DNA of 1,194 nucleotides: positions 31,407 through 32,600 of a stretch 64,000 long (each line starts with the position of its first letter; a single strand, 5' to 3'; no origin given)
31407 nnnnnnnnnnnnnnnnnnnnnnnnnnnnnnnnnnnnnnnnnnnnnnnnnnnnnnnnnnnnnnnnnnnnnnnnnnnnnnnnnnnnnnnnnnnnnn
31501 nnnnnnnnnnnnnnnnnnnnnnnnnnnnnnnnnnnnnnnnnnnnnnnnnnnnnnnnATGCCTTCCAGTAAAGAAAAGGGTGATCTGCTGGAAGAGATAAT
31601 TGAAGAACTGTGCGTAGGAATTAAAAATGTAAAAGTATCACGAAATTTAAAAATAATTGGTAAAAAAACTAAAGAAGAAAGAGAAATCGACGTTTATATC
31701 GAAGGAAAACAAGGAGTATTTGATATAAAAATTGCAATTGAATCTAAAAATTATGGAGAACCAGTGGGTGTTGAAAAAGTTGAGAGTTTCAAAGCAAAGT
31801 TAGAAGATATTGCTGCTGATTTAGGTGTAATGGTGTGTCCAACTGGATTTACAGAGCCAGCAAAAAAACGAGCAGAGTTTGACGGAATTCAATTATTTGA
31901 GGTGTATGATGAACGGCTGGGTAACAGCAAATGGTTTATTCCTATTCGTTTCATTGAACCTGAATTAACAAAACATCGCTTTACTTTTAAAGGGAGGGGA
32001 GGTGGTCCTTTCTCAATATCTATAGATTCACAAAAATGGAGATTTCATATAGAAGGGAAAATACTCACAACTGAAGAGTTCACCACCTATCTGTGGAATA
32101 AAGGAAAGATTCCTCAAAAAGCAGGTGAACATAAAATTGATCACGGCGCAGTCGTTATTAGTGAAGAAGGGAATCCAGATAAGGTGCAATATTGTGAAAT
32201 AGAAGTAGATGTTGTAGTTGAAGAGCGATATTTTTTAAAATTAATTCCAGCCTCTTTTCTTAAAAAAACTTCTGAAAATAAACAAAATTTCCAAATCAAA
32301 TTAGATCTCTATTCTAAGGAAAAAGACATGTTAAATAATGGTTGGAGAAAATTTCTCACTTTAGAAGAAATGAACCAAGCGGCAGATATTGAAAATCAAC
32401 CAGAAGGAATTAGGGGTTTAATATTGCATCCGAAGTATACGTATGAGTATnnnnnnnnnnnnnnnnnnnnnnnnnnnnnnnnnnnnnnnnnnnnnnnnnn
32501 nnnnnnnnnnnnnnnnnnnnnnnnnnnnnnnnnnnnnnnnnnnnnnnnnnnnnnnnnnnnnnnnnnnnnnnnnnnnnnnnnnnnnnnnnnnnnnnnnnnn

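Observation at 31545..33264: Candidate modification-dependent restriction module: an Mrr-like PD-(D/E)XK nuclease fused to an ASCH domain, translationally coupled to a NUDIX hydrolase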

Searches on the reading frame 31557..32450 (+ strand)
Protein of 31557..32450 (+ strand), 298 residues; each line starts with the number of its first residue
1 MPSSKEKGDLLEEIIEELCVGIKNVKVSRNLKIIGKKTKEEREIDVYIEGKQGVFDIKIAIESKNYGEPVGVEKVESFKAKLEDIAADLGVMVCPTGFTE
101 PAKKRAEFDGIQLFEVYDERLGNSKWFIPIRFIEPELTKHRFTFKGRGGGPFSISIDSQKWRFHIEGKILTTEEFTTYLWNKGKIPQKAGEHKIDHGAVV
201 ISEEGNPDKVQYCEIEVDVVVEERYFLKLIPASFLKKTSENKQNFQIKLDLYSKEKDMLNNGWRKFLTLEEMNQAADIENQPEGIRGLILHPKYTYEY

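Call 27: search_solved_structures(query=window:31557-32450:+, max_evalue=10, show_alignments=3)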
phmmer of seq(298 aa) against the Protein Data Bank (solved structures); distinct sequences matched with E-value up to 10: 0.

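Call 43: search_dna_similar(query=window:31557-32447:+, collection=plasmids, mode=protein, max_evalue=0.001, max_rows=15)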
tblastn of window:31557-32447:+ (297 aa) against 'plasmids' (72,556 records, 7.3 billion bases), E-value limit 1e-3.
Records with a match: 12; places in all: 12; records where one place covers at least 80% of the query: 0.
Best place of each record, by identity: <60% 12.
By first word of the organism name: Bradyrhizobium 4; Acetobacter 1; Acinetobacter 1; Piscirickettsia 1; Rubrobacter 1; Escherichia 1; Vibrio 1; Salinivibrio 1; Mucilaginibacter 1.
By predicted mobility (MOB-suite, as given by PLSDB): non-mobilizable 9; mobilizable 2; conjugative 1.
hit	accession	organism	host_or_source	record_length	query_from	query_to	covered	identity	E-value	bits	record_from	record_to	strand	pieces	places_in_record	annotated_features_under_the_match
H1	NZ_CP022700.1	Acetobacter tropicalis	Drosophila melanogaster ...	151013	10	116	36%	35.8%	5e-6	56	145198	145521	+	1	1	restriction endonuclease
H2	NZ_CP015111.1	Acinetobacter sp. TGL-Y2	soil,frozen soil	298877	12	113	34%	36.5%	6e-7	58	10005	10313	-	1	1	restriction endonuclease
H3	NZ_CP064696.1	Bradyrhizobium sp. 184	Acmispon strigosus,cell culture,root ...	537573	3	120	40%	30.3%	1e-6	57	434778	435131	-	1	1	hypothetical protein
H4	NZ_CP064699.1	Bradyrhizobium sp. 183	Acmispon strigosus,cell culture,root ...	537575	3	120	40%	30.3%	1e-6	57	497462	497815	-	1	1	hypothetical protein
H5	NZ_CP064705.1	Bradyrhizobium sp. 155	Acmispon strigosus,cell culture,root ...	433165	3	120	40%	30.3%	2e-6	57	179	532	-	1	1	hypothetical protein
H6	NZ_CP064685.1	Bradyrhizobium sp. CW1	Acmispon strigosus,cell culture,bulk ...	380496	3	120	40%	30.3%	2e-6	56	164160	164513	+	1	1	hypothetical protein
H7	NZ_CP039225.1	Piscirickettsia salmonis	Salmo salar,cell culture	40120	3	116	38%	30.9%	4e-6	56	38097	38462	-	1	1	restriction endonuclease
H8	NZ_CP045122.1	Rubrobacter marinus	single pure culture,marine sediment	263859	3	116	38%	29.9%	2e-5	53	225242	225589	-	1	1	restriction endonuclease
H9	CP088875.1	Escherichia coli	Homo sapiens,blood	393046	21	120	34%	34.0%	6e-7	58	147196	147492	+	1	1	restriction endonuclease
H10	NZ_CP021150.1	Vibrio campbellii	Penaeus vannamei,Single cell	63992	20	126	36%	30.8%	1e-5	54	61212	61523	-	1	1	restriction endonuclease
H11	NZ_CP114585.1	Salinivibrio proteolyticus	-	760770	22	126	35%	30.5%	5e-4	49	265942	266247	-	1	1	restriction endonuclease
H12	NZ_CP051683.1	Mucilaginibacter robiniae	cell culture,Flower of Shittah tree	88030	24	113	30%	34.4%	7e-8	61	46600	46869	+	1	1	restriction endonuclease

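Call 44: search_dna_similar(query=window:31557-32447:+, collection=phages, mode=protein, max_evalue=0.001, max_rows=15)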
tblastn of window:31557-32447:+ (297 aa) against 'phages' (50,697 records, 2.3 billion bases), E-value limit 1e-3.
No match.
